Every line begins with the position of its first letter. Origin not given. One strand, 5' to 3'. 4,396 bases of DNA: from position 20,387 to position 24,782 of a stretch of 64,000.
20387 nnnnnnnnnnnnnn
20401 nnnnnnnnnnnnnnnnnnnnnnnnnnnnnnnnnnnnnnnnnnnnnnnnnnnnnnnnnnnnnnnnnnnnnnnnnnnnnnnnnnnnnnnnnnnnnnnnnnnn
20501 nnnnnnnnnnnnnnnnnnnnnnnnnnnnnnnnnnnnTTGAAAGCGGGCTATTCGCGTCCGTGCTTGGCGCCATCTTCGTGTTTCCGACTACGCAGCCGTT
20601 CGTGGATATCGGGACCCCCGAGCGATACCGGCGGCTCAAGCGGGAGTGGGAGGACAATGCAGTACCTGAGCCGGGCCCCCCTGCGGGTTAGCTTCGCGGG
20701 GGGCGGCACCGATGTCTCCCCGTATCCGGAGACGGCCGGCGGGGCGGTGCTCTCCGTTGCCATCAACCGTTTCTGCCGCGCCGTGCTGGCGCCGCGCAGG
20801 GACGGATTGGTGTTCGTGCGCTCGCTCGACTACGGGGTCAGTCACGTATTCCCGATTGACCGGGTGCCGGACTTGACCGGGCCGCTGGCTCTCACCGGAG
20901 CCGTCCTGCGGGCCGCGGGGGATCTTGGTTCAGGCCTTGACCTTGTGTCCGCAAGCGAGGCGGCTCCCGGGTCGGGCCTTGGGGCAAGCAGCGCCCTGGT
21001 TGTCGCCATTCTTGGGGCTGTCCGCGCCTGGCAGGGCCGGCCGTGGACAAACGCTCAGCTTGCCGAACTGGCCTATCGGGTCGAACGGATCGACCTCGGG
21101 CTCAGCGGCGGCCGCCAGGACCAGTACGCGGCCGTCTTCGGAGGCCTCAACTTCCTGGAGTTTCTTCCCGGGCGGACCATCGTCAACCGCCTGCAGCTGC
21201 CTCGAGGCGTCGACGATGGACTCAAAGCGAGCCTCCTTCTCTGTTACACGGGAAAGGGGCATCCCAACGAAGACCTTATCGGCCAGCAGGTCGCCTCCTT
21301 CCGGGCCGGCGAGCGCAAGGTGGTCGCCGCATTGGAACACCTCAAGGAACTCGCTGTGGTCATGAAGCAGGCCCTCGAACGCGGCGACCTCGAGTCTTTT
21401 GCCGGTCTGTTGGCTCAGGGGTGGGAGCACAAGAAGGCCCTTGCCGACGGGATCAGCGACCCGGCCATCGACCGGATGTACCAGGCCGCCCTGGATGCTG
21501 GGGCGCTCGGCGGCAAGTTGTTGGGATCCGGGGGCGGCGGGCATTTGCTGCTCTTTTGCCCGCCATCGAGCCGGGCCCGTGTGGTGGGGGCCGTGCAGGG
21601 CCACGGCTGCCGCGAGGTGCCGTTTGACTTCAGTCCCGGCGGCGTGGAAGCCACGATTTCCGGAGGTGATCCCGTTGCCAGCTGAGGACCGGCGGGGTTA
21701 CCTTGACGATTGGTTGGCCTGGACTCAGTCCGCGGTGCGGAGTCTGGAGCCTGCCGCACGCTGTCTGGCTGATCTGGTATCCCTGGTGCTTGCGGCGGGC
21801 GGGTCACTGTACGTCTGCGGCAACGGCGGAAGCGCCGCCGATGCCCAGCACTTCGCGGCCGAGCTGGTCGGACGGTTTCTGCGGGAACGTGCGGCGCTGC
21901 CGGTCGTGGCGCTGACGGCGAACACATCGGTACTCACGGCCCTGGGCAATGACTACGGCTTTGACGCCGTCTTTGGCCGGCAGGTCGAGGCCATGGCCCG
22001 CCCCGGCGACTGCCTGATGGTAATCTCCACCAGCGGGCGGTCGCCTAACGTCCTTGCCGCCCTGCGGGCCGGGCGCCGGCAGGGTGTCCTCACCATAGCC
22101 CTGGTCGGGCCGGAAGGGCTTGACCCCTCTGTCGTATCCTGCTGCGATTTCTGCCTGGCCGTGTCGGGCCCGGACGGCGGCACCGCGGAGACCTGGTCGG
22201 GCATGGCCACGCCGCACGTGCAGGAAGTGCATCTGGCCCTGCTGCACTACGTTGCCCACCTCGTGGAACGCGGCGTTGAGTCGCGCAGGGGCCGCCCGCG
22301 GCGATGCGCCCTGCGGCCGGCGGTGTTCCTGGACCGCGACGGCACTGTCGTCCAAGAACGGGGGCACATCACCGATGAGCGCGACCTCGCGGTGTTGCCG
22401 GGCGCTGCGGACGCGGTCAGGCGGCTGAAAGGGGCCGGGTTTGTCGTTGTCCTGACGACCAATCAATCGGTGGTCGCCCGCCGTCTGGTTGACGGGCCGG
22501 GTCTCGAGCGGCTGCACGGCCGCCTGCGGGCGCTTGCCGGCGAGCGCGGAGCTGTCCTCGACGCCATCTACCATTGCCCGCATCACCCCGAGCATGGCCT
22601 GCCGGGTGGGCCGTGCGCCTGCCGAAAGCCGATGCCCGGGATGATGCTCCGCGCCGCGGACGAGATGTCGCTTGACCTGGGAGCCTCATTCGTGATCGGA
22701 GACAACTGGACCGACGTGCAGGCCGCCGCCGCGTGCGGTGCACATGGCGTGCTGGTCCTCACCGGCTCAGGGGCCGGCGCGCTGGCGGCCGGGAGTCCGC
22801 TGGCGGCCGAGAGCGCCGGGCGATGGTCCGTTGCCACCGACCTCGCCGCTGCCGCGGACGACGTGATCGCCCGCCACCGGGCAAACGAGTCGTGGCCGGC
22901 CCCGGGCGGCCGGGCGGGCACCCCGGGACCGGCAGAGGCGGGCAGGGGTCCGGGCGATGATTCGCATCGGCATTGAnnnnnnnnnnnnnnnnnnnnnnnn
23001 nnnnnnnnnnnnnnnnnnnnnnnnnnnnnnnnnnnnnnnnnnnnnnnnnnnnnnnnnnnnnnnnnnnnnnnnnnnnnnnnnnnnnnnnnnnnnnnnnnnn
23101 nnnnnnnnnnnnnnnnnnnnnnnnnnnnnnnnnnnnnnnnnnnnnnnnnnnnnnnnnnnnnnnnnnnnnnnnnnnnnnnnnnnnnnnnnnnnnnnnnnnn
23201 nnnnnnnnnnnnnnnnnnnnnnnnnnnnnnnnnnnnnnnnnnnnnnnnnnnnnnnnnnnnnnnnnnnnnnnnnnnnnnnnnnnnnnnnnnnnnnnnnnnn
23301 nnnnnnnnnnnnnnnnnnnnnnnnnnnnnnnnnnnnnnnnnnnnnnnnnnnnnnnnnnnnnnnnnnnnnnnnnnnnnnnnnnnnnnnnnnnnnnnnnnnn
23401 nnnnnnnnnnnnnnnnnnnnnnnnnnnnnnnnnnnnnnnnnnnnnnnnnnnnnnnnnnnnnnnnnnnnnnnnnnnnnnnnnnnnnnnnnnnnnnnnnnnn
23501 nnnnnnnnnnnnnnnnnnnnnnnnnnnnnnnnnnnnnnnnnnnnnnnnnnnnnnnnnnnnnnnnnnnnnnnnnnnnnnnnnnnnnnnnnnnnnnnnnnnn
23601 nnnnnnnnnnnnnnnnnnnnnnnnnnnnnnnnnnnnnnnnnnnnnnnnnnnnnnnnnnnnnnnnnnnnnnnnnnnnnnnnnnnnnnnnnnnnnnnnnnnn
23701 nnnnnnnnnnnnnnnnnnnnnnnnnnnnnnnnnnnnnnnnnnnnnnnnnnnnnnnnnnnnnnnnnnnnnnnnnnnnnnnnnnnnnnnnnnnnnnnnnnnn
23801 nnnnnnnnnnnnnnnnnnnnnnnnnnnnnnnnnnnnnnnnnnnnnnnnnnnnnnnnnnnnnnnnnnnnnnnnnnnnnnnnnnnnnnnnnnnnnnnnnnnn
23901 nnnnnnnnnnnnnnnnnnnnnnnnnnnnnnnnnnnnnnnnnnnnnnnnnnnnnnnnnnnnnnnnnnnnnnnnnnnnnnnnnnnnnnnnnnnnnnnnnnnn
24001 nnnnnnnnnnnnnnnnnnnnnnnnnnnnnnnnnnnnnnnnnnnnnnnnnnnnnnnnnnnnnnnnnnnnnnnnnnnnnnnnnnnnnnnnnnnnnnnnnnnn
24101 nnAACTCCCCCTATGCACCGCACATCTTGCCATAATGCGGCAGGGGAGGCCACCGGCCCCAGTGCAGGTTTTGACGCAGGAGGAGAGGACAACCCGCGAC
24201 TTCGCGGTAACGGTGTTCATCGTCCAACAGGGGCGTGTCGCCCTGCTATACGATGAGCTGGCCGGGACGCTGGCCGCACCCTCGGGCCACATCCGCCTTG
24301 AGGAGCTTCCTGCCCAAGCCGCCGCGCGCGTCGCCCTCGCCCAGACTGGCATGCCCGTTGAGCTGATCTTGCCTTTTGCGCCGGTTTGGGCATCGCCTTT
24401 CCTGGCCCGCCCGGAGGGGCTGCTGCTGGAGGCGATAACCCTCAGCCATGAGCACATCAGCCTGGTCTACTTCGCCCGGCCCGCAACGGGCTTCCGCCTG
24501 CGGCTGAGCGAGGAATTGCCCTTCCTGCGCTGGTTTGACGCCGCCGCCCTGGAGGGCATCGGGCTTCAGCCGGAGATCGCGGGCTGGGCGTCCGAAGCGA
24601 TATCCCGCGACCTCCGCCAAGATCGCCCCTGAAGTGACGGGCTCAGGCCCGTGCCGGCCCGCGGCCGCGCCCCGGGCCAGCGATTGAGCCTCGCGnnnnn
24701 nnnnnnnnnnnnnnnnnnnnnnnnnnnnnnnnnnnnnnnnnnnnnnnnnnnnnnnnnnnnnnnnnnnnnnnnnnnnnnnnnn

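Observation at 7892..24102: ~16-kb spore-surface glycosylation island: four CotS-like kinases, three GT4 transferases, GDP-mannose and GDP-heptose supply genes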

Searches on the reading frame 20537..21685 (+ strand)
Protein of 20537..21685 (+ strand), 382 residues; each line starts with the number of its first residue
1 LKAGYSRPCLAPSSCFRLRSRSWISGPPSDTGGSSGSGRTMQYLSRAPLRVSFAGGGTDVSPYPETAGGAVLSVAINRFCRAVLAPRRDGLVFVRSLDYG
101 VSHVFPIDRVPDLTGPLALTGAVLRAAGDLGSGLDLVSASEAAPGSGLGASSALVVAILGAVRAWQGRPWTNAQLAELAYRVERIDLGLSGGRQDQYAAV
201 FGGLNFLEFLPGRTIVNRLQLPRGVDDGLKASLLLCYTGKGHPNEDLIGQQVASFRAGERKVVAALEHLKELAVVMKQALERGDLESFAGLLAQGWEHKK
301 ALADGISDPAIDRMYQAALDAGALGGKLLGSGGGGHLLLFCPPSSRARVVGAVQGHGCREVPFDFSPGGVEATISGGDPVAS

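Call 6: search_protein_families(library=pfam, proteins=[window:20537-21685:+], max_evalue=0.001)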
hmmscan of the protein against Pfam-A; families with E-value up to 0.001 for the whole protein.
window:20537-21685:+ (382 aa): 2 families
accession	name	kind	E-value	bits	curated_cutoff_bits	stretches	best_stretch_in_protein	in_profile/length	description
PF00288.32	GHMP_kinases_N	-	2.5e-16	60.1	22.3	1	123-203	10-87/87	GHMP kinases N terminal domain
PF08544.19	GHMP_kinases_C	-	1.2e-12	48.5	21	1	276-354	1-80/85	GHMP kinases C terminal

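Call 8: search_protein_families(library=ncbifam, proteins=[window:20537-21685:+], max_evalue=0.01)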
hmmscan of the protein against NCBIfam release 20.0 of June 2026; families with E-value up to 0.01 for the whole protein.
window:20537-21685:+ (382 aa): 12 families
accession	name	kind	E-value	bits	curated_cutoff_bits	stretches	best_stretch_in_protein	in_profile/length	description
NF049969.1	GlMnHpPKinHddA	equivalog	8.4e-58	196.4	600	1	45-370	5-333/338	D-glycero-D-manno-heptose 7-phosphate kinase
NF009948.0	PRK13412.1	equivalog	1.7e-35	122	721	1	45-340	612-934/974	bifunctional fucokinase/fucose-1-phosphate guanylyltransferase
TIGR00549.1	mevalon_kin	equivalog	1.5e-20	73.9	163.05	1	134-338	81-274/276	mevalonate kinase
NF001816.0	PRK00555.1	equivalog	3.7e-17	62.3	509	2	46-203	6-161/363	galactokinase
NF003036.0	PRK03926.1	equivalog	9.2e-14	51.2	403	1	133-360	75-286/302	mevalonate kinase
NF003006.0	PRK03817.1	equivalog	3e-10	39.6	443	2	113-206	67-160/352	galactokinase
NF003705.0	PRK05322.1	equivalog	2e-07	30.1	385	1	47-204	24-183/388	galactokinase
NF003472.0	PRK05101.1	equivalog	3.6e-07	29.4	499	1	42-209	20-188/382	galactokinase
TIGR00131.1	gal_kin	equivalog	1.4e-06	27.5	226.65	1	129-204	106-181/388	galactokinase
TIGR00191.1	thrB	equivalog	8.8e-05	21.5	168.25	1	143-328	90-254/304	homoserine kinase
NF002288.1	PRK01212.1-4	equivalog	0.00025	20.2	194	1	139-204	82-146/303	homoserine kinase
TIGR01920.1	Shik_kin_archae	equivalog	0.0011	18.4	126.85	1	136-205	72-142/266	shikimate kinase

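Call 39: search_solved_structures(query=window:20657-21685:+, max_evalue=0.00001)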
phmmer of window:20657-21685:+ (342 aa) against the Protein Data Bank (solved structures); distinct sequences matched with E-value up to 0.00001: 22.
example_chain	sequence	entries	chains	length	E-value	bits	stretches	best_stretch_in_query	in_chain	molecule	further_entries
3k85_A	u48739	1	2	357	1.4e-63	218.4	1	5-330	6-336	D-glycero-D-manno-heptose 1-phosphate kinase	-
4usk_A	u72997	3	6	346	9e-63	215.7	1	5-313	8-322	PUTATIVE SUGAR KINASE | SUGAR KINASE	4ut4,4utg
4usm_A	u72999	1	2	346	1.9e-62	214.6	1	5-313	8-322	PUTATIVE SUGAR KINASE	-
4n3o_A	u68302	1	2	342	2.1e-51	178.3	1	5-331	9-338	Putative D-glycero-D-manno-heptose 7-phosphate kinase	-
9iip_A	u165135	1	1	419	5.4e-30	107.9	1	87-306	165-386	L-fucokinase/L-fucose-1-P guanylyltransferase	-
5yys_A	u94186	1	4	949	6.7e-29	104.4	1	5-306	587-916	L-fucokinase, L-fucose-1-P guanylyltransferase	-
9iit_A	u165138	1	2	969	7.1e-29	104.3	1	5-306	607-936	L-fucokinase/L-fucose-1-P guanylyltransferase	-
6mde_A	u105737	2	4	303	1.8e-08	37.2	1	93-319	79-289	Mevalonate kinase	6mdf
4hac_A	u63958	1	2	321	2.1e-08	36.9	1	93-319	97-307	Mevalonate kinase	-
8teb_A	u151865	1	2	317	3.2e-07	33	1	81-318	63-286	Mevalonate kinase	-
2x7i_A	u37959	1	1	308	3.4e-07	33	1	100-318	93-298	MEVALONATE KINASE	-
1s4e_A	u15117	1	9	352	2e-06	30.5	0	97-311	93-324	Galactokinase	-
6q8z_A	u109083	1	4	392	4.1e-06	29.4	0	236-318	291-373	Galactokinase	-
6q3w_A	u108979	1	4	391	4.2e-06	29.4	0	236-318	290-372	Galactokinase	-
7rcl_A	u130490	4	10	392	4.3e-06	29.4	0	236-318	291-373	Galactokinase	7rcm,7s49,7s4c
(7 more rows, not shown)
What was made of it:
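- On GDP-D-glycero-alpha-D-manno-heptose biosynthesis (GmhA, HddA, GmhB, HddC): 3K85, 4USK and 4N3O hit at E 1e-51 to 1e-63 (calls 6, 8, 39).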

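Call 61: find_homologous_proteins(query=window:20657-21685:+, max_evalue=1e-40)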
Query window:20657-21685:+ (342 aa): 5467 proteins with E <= 1e-40 among 8000 candidates; the best 120 are listed.
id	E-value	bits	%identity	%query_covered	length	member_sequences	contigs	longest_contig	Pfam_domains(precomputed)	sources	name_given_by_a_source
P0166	9.4e-220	747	100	100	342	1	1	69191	PF00288.33,PF08544.19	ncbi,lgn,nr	ncbi:MAG: GHMP kinase [Bacillota bacterium]|nr:GHMP kinase [Bacillota bacterium]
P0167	5.6e-144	498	69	100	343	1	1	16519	PF00288.33,PF08544.19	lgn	-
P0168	8.6e-142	490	70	97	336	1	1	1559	PF00288.33,PF08544.19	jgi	jgi:D-glycero-alpha-D-manno-heptose-7-phosphate kinase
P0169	1.1e-138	480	67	100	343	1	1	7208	PF00288.33,PF08544.19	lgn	-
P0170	2.1e-122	427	62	98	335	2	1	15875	PF00288.33,PF08544.19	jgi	jgi:D-glycero-alpha-D-manno-heptose-7-phosphate kinase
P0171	1.3e-117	411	60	97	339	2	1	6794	PF00288.33,PF08544.19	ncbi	-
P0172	1.3e-108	381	58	96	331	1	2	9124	PF00288.33,PF08544.19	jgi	-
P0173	1.4e-94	335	52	97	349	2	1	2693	PF00288.33,PF08544.19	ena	-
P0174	2.6e-94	334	49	97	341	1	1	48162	PF00288.33,PF08544.19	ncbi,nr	ncbi:MAG: GHMP kinase [Chloroflexia bacterium]|nr:GHMP kinase [Chloroflexia bacterium]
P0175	9.3e-92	326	51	96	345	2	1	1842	PF00288.33,PF08544.19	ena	-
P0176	4.3e-91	324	50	95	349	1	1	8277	PF00288.33,PF08544.19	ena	-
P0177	5.2e-91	323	49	98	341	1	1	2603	PF00288.33,PF08544.19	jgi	jgi:D-glycero-alpha-D-manno-heptose-7-phosphate kinase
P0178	8.2e-91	323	51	95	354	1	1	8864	PF00288.33,PF08544.19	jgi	jgi:D-glycero-alpha-D-manno-heptose-7-phosphate kinase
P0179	1.0e-90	322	50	99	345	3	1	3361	PF00288.33,PF08544.19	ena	-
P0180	2.6e-90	321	52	96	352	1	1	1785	PF00288.33,PF08544.19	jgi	jgi:D-glycero-alpha-D-manno-heptose-7-phosphate kinase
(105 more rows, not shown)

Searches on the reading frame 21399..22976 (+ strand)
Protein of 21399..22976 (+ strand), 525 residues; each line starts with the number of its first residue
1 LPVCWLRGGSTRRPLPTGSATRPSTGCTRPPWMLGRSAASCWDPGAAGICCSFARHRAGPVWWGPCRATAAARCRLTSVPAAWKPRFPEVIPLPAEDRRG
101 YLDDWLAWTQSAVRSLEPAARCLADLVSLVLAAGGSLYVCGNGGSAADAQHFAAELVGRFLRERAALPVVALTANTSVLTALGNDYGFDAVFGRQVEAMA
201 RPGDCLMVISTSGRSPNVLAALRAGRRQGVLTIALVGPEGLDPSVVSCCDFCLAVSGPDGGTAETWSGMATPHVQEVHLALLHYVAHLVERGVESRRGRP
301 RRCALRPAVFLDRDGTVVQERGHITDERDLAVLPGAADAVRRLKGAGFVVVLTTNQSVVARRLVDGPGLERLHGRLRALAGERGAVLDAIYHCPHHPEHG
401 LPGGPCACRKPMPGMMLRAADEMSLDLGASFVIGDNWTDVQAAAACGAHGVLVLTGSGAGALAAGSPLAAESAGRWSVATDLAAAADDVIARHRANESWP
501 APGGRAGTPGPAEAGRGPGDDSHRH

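Call 6: search_protein_families(library=pfam, proteins=[window:21399-22976:+], max_evalue=0.001)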
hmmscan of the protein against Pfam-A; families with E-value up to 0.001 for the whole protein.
window:21399-22976:+ (525 aa): 5 families
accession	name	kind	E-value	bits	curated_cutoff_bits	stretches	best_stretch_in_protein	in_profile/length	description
PF13580.11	SIS_2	-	1.7e-26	93.3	27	1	101-237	2-138/138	SIS domain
PF13242.12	Hydrolase_like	-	8.3e-15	54.9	22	1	408-465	2-60/75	HAD-hyrolase-like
PF00702.32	Hydrolase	-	6.3e-11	43.5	26.4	1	316-447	83-191/191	haloacid dehalogenase-like hydrolase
PF12710.13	HAD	-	0.00061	20.7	27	0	297-443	49-188/189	haloacid dehalogenase-like hydrolase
PF13344.12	Hydrolase_6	-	0.00079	19.9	27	0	309-361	1-44/101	Haloacid dehalogenase-like hydrolase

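Call 8: search_protein_families(library=ncbifam, proteins=[window:21399-22976:+], max_evalue=0.01)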
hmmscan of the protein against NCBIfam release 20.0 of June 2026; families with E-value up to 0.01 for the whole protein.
window:21399-22976:+ (525 aa): 27 families (the best 25 are shown)
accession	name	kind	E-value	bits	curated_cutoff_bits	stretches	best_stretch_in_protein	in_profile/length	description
NF006506.0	PRK08942.1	equivalog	5.2e-44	149.9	178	1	306-489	3-177/182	D-glycero-beta-D-manno-heptose 1,7-bisphosphate 7-phosphatase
TIGR00441.1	gmhA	equivalog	7.4e-44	149.5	209.45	1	125-290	2-154/154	D-sedoheptulose 7-phosphate isomerase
NF010546.0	PRK13936.1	equivalog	9.3e-44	149.5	276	1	107-290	16-189/197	phosphoheptose isomerase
NF010547.0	PRK13938.1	equivalog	2.3e-35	122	320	1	114-291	25-189/196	D-sedoheptulose 7-phosphate isomerase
TIGR01656.1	Histidinol-ppas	subfamily_domain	2e-33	115.4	84.15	1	307-453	1-146/149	histidinol-phosphate phosphatase domain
NF001628.0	PRK00414.1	equivalog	1.1e-31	110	265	1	112-292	26-189/192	D-sedoheptulose 7-phosphate isomerase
TIGR00213.1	GmhB_yaeD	subfamily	1.1e-31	109.9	149.6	1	307-456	2-153/176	D-glycero-beta-D-manno-heptose 1,7-bisphosphate 7-phosphatase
TIGR01662.1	HAD-SF-IIIA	subfamily_domain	5.8e-29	101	44.6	1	308-455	2-140/141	HAD-IIIA family hydrolase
NF005264.0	PRK06769.1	equivalog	1.4e-25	90.1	217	1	308-464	6-147/175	HAD-IIIA family hydrolase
NF008138.0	PRK10886.1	equivalog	1.8e-25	89.8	352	1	121-240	28-147/196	DnaA initiator-associating protein DiaA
NF050049.1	HBPPhtaseGmhB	domain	1.6e-20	73.6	250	1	308-450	5-140/171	D-glycero-alpha-D-manno-heptose-1,7-bisphosphate 7-phosphatase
NF003937.0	PRK05446.1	equivalog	1.2e-15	57.4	443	1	307-453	4-148/355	bifunctional histidinol-phosphatase/imidazoleglycerol-phosphate dehydratase HisB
TIGR01261.1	hisB_Nterm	equivalog_domain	9.3e-14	51.2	140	1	307-450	2-143/161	histidinol-phosphatase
TIGR01449.2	PGP_bact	equivalog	1.2e-07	31.5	180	1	406-458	137-189/213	phosphoglycolate phosphatase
TIGR01460.1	HAD-SF-IIA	subfamily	8.6e-07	29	100.15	0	410-456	197-246/246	HAD-IIA family hydrolase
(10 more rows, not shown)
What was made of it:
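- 21675..22976 (+): Fused GmhA (sedoheptulose-7-P isomerase) and GmhB (heptose-1,7-bisphosphate phosphatase). SIS_2 plus HAD-IIIA domains (calls 6, 8).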

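Call 41: search_solved_structures(query=window:21675-22976:+, max_evalue=0.00001)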
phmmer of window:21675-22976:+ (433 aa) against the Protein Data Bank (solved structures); distinct sequences matched with E-value up to 0.00001: 21.
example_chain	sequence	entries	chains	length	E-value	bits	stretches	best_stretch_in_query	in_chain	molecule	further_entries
2xbl_A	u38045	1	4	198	3.9e-38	134.9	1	26-201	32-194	PHOSPHOHEPTOSE ISOMERASE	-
2x3y_A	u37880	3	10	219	5.4e-38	134.5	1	26-201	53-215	PHOSPHOHEPTOSE ISOMERASE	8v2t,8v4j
5lu5_A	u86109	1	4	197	1e-37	133.6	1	26-201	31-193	Phosphoheptose isomerase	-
5ltz_A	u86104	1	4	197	1e-37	133.6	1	26-201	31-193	Phosphoheptose isomerase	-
1tk9_A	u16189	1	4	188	1.8e-37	132.8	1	31-198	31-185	Phosphoheptose isomerase 1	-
5lu7_A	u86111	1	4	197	5.9e-37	131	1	26-201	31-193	Phosphoheptose isomerase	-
5lu6_A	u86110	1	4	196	6.2e-37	131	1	26-201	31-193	Phosphoheptose isomerase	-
5i01_A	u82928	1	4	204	1.1e-36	130.1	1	24-166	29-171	Phosphoheptose isomerase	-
1x92_A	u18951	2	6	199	2.3e-34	122.5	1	18-200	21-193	PHOSPHOHEPTOSE ISOMERASE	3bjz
2gmw_A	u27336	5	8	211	3.5e-31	112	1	213-365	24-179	D,D-heptose 1,7-bisphosphate phosphatase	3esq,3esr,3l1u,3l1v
3l8e_A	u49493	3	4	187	6.3e-31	111.2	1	215-365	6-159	D,D-heptose 1,7-bisphosphate phosphatase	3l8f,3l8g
2i22_A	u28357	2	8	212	1.8e-29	106.4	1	23-199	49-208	Phosphoheptose isomerase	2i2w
3l8h_A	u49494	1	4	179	1.8e-29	106.4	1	217-397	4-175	Putative haloacid dehalogenase-like hydrolase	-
1x94_A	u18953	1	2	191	8.3e-29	104.2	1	22-199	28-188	putative Phosphoheptose isomerase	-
5by2_A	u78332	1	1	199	2.8e-28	102.5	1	25-198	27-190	Phosphoheptose isomerase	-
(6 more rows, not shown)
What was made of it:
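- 21675..22976 (+): The two halves hit phosphoheptose isomerases and D,D-heptose-1,7-bisphosphate phosphatases in the PDB (call 41).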

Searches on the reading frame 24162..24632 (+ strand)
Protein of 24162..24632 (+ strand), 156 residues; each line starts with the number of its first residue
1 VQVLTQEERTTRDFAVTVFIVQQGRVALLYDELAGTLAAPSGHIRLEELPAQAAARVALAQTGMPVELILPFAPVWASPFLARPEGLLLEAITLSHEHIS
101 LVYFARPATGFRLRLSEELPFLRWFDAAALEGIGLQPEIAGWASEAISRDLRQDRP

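Call 44: search_protein_families(library=pfam, proteins=[window:24162-24632:+], max_evalue=1)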
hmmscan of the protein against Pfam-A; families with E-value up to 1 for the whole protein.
window:24162-24632:+ (156 aa): 1 family
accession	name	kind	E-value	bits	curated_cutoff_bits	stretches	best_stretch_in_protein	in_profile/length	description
PF00293.34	NUDIX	-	8.8e-06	26.2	21.1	1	15-135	5-119/134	NUDIX domain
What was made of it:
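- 24162..24632 (+): Nudix hydrolase, possibly controlling a GDP-sugar pool (speculative). NUDIX 26 bits (call 44).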

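Call 67: search_protein_families(library=ncbifam, proteins=[window:24162-24632:+], max_evalue=0.1)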
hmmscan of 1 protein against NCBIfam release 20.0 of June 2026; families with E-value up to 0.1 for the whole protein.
window:24162-24632:+ (156 aa): 1 family
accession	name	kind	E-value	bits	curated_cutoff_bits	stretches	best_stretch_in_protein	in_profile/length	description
NF041652.1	Nud_hyd_Dein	equivalog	0.081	13.2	200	0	31-69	39-77/152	Nudix hydrolase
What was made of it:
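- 24162..24632 (+): No specific NCBIfam model matches (call 67).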
